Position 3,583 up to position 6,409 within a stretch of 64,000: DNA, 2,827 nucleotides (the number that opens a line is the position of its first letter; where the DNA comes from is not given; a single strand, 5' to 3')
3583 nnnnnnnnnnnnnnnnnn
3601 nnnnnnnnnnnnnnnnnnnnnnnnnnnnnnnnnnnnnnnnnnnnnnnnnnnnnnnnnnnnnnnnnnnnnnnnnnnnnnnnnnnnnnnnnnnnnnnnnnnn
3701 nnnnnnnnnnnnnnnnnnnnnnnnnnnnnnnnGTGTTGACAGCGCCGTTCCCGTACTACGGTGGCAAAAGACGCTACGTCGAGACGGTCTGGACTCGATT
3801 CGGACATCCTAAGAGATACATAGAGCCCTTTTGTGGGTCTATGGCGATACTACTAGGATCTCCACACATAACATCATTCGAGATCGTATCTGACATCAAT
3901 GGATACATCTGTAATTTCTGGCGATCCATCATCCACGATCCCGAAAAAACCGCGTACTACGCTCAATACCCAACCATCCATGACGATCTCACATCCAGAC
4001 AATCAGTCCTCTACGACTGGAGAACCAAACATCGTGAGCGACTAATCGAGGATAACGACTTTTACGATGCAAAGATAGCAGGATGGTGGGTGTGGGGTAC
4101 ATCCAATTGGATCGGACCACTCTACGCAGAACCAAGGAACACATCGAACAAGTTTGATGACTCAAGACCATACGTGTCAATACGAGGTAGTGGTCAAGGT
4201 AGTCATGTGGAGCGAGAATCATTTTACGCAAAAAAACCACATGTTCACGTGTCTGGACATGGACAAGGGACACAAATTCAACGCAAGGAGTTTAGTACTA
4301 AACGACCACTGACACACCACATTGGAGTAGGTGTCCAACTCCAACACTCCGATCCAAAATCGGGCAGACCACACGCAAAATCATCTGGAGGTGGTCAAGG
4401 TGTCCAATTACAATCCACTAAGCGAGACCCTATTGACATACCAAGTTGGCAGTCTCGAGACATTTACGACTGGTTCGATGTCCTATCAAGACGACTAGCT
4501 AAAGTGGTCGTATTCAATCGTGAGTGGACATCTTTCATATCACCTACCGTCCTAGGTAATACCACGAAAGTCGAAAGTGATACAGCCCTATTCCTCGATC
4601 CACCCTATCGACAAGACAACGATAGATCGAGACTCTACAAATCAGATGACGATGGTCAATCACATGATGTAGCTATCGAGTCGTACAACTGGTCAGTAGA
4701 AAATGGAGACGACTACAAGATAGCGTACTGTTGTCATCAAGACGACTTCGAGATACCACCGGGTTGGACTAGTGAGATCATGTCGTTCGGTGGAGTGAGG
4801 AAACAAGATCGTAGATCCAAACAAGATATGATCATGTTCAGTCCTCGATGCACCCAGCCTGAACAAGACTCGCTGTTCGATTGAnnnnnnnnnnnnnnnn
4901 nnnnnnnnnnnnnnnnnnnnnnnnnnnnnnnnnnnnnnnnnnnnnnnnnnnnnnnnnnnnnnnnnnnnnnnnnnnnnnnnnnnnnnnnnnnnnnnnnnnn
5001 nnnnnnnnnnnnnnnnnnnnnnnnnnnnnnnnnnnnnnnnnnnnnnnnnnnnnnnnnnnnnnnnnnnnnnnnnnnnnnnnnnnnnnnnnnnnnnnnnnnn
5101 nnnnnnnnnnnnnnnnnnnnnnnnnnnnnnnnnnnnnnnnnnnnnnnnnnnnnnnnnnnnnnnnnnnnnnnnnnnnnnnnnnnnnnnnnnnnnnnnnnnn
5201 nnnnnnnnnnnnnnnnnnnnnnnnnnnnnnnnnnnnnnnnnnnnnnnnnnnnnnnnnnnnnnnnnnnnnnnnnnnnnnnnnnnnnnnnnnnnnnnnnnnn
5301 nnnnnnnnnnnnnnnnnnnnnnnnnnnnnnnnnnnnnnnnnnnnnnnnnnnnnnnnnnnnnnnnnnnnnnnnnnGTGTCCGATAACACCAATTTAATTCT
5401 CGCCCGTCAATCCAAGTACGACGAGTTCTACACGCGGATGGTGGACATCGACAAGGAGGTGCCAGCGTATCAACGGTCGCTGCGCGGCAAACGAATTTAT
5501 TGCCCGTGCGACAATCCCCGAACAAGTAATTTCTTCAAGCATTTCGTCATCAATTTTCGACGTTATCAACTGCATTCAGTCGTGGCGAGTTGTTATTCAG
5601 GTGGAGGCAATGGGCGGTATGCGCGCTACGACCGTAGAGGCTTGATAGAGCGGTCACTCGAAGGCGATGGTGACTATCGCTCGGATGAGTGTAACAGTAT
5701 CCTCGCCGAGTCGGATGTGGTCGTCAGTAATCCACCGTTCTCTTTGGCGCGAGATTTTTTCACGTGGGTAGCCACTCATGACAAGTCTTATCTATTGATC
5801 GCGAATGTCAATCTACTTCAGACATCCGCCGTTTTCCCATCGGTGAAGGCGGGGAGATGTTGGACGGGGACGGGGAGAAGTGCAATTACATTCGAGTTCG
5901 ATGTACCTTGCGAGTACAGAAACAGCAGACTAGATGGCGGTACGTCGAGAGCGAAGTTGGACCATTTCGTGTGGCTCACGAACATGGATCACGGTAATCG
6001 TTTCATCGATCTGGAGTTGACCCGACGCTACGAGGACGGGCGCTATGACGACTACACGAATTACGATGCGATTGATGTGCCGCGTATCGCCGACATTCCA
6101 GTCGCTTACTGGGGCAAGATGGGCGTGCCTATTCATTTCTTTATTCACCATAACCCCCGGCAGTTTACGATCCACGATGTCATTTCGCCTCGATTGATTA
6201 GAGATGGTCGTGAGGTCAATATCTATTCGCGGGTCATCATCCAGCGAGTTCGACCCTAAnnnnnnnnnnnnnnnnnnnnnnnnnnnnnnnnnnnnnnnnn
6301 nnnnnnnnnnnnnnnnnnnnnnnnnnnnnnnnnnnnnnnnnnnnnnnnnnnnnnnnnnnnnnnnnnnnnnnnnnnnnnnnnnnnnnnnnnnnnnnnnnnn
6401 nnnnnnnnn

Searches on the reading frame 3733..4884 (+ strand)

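Call 84: search_protein_families(library=phrogs, proteins=[window:3733-4884:+], max_evalue=0.001)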
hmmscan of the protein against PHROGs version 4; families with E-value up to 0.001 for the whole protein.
window:3733-4884:+ (383 aa): 2 families
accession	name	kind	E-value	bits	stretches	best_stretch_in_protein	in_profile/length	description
phrog_56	-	other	4.3e-19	70.2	1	1-103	60-161/647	DNA methyltransferase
phrog_23217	-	unknown function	8.9e-05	23.6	1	5-73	6-73/109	-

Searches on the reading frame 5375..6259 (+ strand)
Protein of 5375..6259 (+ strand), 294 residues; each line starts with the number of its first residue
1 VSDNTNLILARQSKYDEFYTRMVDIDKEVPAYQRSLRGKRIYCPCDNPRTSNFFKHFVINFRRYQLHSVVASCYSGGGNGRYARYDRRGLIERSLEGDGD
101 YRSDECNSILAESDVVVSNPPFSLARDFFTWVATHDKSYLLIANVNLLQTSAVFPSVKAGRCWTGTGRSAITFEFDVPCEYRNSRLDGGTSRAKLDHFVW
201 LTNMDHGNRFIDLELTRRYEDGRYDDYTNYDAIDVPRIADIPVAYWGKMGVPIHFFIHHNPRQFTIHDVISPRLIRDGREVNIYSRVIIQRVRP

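Call 84: search_protein_families(library=phrogs, proteins=[window:5375-6259:+], max_evalue=0.001)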
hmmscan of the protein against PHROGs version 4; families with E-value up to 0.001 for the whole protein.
window:5375-6259:+ (294 aa): 1 family
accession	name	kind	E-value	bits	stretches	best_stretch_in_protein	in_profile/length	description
phrog_799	-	other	3e-05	24.4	1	14-151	211-324/458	DNA methyltransferase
